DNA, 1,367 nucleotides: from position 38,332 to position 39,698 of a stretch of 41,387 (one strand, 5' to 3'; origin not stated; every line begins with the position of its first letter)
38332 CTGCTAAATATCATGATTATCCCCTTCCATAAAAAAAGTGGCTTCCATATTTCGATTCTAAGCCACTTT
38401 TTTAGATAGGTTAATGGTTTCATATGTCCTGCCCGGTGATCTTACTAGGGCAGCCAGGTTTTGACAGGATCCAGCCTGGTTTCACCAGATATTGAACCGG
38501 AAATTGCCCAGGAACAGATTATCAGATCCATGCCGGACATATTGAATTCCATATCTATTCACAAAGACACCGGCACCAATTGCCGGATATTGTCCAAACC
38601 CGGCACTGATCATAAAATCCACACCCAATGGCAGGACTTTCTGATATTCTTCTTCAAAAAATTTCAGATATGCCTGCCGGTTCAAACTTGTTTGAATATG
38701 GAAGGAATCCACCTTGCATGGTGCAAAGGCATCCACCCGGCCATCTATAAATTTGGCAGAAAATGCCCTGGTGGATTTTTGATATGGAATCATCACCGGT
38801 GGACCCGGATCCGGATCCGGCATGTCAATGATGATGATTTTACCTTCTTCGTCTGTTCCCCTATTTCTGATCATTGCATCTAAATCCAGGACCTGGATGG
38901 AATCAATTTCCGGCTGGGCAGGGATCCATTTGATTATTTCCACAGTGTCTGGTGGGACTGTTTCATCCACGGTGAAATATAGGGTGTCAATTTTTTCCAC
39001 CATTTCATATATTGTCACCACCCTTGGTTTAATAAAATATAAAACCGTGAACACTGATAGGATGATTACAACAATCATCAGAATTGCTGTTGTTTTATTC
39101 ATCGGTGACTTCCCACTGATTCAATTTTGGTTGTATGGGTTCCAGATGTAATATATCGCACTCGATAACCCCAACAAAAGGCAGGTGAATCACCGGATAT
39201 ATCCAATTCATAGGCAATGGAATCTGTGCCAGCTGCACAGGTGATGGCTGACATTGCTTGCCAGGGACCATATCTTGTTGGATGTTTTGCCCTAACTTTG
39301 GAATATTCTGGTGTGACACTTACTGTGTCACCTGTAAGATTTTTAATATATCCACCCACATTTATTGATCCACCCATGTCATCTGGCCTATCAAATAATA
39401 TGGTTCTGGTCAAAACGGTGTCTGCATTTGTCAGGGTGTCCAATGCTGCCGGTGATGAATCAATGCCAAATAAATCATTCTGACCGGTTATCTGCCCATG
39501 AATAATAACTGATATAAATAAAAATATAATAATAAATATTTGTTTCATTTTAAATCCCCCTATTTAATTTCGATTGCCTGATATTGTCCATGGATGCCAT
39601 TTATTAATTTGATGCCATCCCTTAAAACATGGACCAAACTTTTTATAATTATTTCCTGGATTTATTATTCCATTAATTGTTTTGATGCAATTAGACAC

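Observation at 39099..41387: Compositionally foreign cassette of three signal-peptide proteins wrapping across the genome ends (39099-41243 plus 1-2048)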

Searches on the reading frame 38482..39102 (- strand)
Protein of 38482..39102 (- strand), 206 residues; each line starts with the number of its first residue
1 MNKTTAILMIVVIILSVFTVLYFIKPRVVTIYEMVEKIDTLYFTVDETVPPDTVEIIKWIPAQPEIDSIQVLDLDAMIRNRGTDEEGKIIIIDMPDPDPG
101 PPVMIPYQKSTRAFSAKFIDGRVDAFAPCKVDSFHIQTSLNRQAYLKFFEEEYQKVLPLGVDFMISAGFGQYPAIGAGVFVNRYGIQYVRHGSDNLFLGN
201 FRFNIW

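Call 11: search_protein_families(library=pfam, max_evalue=0.01, proteins=[window:38482-39102:-])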
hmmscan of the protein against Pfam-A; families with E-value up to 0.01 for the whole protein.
window:38482-39102:- (206 aa): 0 families

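Call 12: search_protein_families(library=phrogs, max_evalue=0.01, proteins=[window:38482-39102:-])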
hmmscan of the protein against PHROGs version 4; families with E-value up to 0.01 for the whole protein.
window:38482-39102:- (206 aa): 0 families

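Call 16: find_related_loci(query=window:38482-39102:-, collection=viral_contigs, flank=10000)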
Query window:38482-39102:- (206 aa) in viral_contigs; peptide patterns used: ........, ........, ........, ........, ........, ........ (x = any residue, [..] = any of these).
10 stretches matched a pattern, but none encodes a relative of the query by tblastn (E <= 1e-3).

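Call 78: search_protein_families(library=pfam, max_evalue=1, proteins=[window:38482-39102:-])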
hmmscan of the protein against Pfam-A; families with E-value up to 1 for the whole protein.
window:38482-39102:- (206 aa): 0 families

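Call 99: find_encoding_contigs(protein=window:38482-39102:-, flank=8000, max_places=8)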
Protein window:38482-39102:- (206 aa): 5 contigs read that carry it; 2 places shown.
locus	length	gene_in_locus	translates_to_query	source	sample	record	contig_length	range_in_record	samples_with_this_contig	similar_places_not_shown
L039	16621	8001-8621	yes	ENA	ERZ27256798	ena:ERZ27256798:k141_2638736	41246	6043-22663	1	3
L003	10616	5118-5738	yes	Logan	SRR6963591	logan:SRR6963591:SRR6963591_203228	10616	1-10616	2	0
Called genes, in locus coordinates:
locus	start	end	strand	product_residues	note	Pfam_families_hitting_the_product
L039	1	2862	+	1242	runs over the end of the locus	-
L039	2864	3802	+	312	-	-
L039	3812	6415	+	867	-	PF13229:Beta_helix (weak)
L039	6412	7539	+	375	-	-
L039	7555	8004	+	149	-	-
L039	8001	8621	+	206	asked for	-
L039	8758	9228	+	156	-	PF01510:Amidase_2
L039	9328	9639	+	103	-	-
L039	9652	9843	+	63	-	-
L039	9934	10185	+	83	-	-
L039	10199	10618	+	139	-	-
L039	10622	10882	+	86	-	-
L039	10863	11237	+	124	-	-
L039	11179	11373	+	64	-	-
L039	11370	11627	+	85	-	-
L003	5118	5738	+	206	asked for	-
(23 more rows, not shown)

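Call 100: search_protein_families(library=ncbifam, max_evalue=0.01, proteins=[window:38482-39102:-])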
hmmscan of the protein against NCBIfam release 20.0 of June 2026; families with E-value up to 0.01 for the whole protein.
window:38482-39102:- (206 aa): 0 families

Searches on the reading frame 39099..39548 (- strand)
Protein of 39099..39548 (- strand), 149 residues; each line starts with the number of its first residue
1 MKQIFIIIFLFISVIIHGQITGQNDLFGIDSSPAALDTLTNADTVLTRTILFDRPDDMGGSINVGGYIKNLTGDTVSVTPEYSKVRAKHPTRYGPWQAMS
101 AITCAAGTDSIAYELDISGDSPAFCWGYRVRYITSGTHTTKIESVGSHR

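Call 11: search_protein_families(library=pfam, max_evalue=0.01, proteins=[window:39099-39548:-])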
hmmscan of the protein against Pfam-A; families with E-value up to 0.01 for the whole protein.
window:39099-39548:- (149 aa): 0 families

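Call 12: search_protein_families(library=phrogs, max_evalue=0.01, proteins=[window:39099-39548:-])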
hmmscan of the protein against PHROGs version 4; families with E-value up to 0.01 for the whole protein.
window:39099-39548:- (149 aa): 0 families

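Call 38: search_solved_structures(query=window:39099-39548:-, max_evalue=10)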
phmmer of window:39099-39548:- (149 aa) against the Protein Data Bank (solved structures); distinct sequences matched with E-value up to 10: 0.

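Call 78: search_protein_families(library=pfam, max_evalue=1, proteins=[window:39102-39494:-])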
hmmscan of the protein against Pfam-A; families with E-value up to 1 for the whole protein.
seq(131 aa): 0 families

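Call 100: search_protein_families(library=ncbifam, max_evalue=0.01, proteins=[window:39099-39548:-])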
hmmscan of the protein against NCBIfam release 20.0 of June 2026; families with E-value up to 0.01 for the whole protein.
window:39099-39548:- (149 aa): 0 families
